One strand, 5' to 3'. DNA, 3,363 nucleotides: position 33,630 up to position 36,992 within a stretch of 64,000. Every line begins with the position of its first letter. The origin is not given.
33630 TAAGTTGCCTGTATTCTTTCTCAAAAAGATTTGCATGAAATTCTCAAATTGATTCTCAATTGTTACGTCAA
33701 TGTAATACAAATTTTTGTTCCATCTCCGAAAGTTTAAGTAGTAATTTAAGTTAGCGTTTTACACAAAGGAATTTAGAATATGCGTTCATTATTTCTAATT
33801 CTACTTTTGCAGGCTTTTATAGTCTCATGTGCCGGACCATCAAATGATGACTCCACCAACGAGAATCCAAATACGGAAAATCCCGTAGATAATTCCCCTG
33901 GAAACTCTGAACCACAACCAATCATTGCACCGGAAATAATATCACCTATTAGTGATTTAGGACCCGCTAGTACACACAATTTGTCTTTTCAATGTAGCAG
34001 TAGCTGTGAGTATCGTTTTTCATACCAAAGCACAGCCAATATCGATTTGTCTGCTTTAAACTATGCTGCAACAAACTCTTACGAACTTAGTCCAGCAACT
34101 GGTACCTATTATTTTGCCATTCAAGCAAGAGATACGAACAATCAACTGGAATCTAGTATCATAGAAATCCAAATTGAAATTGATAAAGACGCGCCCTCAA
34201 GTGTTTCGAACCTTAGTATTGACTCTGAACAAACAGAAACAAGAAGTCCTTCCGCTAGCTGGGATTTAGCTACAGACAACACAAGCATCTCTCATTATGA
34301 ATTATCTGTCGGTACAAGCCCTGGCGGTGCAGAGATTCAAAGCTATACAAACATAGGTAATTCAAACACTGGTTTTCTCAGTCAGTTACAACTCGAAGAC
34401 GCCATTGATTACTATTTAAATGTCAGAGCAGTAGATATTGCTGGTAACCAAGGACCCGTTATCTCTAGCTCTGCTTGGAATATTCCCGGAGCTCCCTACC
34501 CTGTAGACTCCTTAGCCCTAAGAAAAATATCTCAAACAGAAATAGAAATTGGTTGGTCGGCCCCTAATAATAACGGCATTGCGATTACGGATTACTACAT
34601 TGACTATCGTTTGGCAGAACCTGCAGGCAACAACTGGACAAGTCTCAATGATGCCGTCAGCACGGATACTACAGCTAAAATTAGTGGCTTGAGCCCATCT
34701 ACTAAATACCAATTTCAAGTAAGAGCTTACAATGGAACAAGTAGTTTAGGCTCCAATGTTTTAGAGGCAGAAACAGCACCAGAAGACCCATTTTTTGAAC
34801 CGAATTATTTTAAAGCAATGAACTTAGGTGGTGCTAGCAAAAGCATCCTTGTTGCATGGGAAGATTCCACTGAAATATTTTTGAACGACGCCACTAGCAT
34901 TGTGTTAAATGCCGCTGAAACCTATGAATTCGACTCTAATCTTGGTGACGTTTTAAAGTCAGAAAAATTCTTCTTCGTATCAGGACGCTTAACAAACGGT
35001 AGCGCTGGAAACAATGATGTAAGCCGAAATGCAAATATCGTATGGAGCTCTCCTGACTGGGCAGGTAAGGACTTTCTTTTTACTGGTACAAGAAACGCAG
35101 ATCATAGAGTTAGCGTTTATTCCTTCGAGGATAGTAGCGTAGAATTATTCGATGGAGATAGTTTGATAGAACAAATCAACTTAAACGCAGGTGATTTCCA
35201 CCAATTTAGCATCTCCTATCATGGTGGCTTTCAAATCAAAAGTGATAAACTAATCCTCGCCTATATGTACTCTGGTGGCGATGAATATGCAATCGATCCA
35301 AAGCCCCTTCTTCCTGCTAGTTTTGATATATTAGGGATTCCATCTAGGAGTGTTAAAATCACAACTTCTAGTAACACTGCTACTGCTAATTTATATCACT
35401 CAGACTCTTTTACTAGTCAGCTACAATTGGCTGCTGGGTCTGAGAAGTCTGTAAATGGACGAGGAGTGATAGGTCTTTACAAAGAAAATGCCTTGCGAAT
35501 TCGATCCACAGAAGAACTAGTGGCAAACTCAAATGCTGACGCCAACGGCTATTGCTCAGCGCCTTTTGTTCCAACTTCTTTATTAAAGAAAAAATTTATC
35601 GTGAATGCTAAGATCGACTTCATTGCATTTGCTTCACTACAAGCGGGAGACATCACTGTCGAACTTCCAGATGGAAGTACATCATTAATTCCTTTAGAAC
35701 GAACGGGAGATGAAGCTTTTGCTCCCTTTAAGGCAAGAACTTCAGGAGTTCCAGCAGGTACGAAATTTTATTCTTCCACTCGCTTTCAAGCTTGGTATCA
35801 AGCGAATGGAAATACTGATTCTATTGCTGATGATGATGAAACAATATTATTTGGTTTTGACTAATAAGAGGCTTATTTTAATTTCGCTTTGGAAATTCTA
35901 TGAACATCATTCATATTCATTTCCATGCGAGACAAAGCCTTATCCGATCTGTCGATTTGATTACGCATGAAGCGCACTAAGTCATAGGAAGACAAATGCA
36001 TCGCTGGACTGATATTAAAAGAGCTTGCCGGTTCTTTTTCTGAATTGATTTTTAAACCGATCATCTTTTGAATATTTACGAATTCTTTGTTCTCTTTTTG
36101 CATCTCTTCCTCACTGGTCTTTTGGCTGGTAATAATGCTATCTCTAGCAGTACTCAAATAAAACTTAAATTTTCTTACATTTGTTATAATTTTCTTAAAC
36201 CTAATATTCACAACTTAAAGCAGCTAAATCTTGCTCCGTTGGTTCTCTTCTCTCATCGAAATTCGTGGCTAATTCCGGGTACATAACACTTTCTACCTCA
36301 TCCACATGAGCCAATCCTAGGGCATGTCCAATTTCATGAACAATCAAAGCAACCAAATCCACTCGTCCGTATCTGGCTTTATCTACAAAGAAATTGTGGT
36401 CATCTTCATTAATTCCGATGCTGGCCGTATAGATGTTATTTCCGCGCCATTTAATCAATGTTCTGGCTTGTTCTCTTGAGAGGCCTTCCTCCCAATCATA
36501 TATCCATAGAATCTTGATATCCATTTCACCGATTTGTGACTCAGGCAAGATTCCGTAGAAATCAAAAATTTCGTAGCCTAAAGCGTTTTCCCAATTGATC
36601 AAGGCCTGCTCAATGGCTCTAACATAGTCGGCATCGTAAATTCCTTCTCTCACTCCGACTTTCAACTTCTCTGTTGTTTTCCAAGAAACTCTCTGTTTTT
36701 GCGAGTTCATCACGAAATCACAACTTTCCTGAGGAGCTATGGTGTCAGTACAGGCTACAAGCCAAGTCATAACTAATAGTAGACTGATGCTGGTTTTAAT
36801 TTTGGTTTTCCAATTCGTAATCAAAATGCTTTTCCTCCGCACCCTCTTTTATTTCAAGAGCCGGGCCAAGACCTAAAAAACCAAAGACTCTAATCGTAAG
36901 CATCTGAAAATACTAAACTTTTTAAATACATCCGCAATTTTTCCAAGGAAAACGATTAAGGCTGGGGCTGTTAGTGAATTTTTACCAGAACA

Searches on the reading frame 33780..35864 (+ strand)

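Call 59: search_protein_families(library=pfam, proteins=[window:33780-35864:+], max_evalue=0.1)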
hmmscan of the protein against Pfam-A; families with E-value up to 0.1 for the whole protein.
window:33780-35864:+ (694 aa): 6 families
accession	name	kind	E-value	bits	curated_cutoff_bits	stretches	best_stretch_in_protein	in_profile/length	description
PF00041.27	fn3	-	3.4e-14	53.3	25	1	242-320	3-72/84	Fibronectin type III domain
PF25059.1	FN3_DSCAM-DSCAML_C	-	1.5e-08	35.3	39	1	252-320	3-68/89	DSCAM/DSCAML C-terminal Fn3-like domain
PF25788.1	Ig_Rha78A_N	-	6.6e-07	30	27.4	1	152-233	15-99/105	Rha78A-like, N-terminal immunoglobulin domain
PF16656.11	Pur_ac_phosph_N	-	6.1e-06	27.2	30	1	245-322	6-87/93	Purple acid Phosphatase, N-terminal domain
PF16893.11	fn3_2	-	0.0088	16.6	27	1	246-332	9-89/89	Fibronectin type III domain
PF07495.19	Y_Y_Y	-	0.032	14.6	26.6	0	107-134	37-64/65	Y_Y_Y domain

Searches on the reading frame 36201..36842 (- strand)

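Call 59: search_protein_families(library=pfam, proteins=[window:36201-36842:-], max_evalue=0.1)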
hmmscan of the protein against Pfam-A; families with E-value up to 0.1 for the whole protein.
window:36201-36842:- (213 aa): 8 families
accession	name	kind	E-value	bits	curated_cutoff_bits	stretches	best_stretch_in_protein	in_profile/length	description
PF00413.30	Peptidase_M10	-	3.5e-13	50.2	24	1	69-209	19-154/159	Matrixin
PF07998.17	Peptidase_M54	-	0.0018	18.7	24.4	1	164-196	146-178/194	Peptidase family M54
PF12044.14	Metallopep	-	0.016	14.2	27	1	168-194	319-346/427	Putative peptidase family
PF01400.30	Astacin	-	0.022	14.8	22.5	1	163-180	78-95/189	Astacin (Peptidase family M12A)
PF13583.11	Reprolysin_4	-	0.031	14.4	22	1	166-185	138-157/203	Metallo-peptidase family M12B Reprolysin-like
PF10462.15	Peptidase_M66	-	0.038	13.4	20.6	1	165-184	194-216/306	Peptidase M66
PF13582.12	Reprolysin_3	-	0.061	14.3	22.4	0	160-179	107-122/123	Metallo-peptidase family M12B Reprolysin-like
PF16313.11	DUF4953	-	0.065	12.9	24.2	1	165-179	15-29/316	Met-zincin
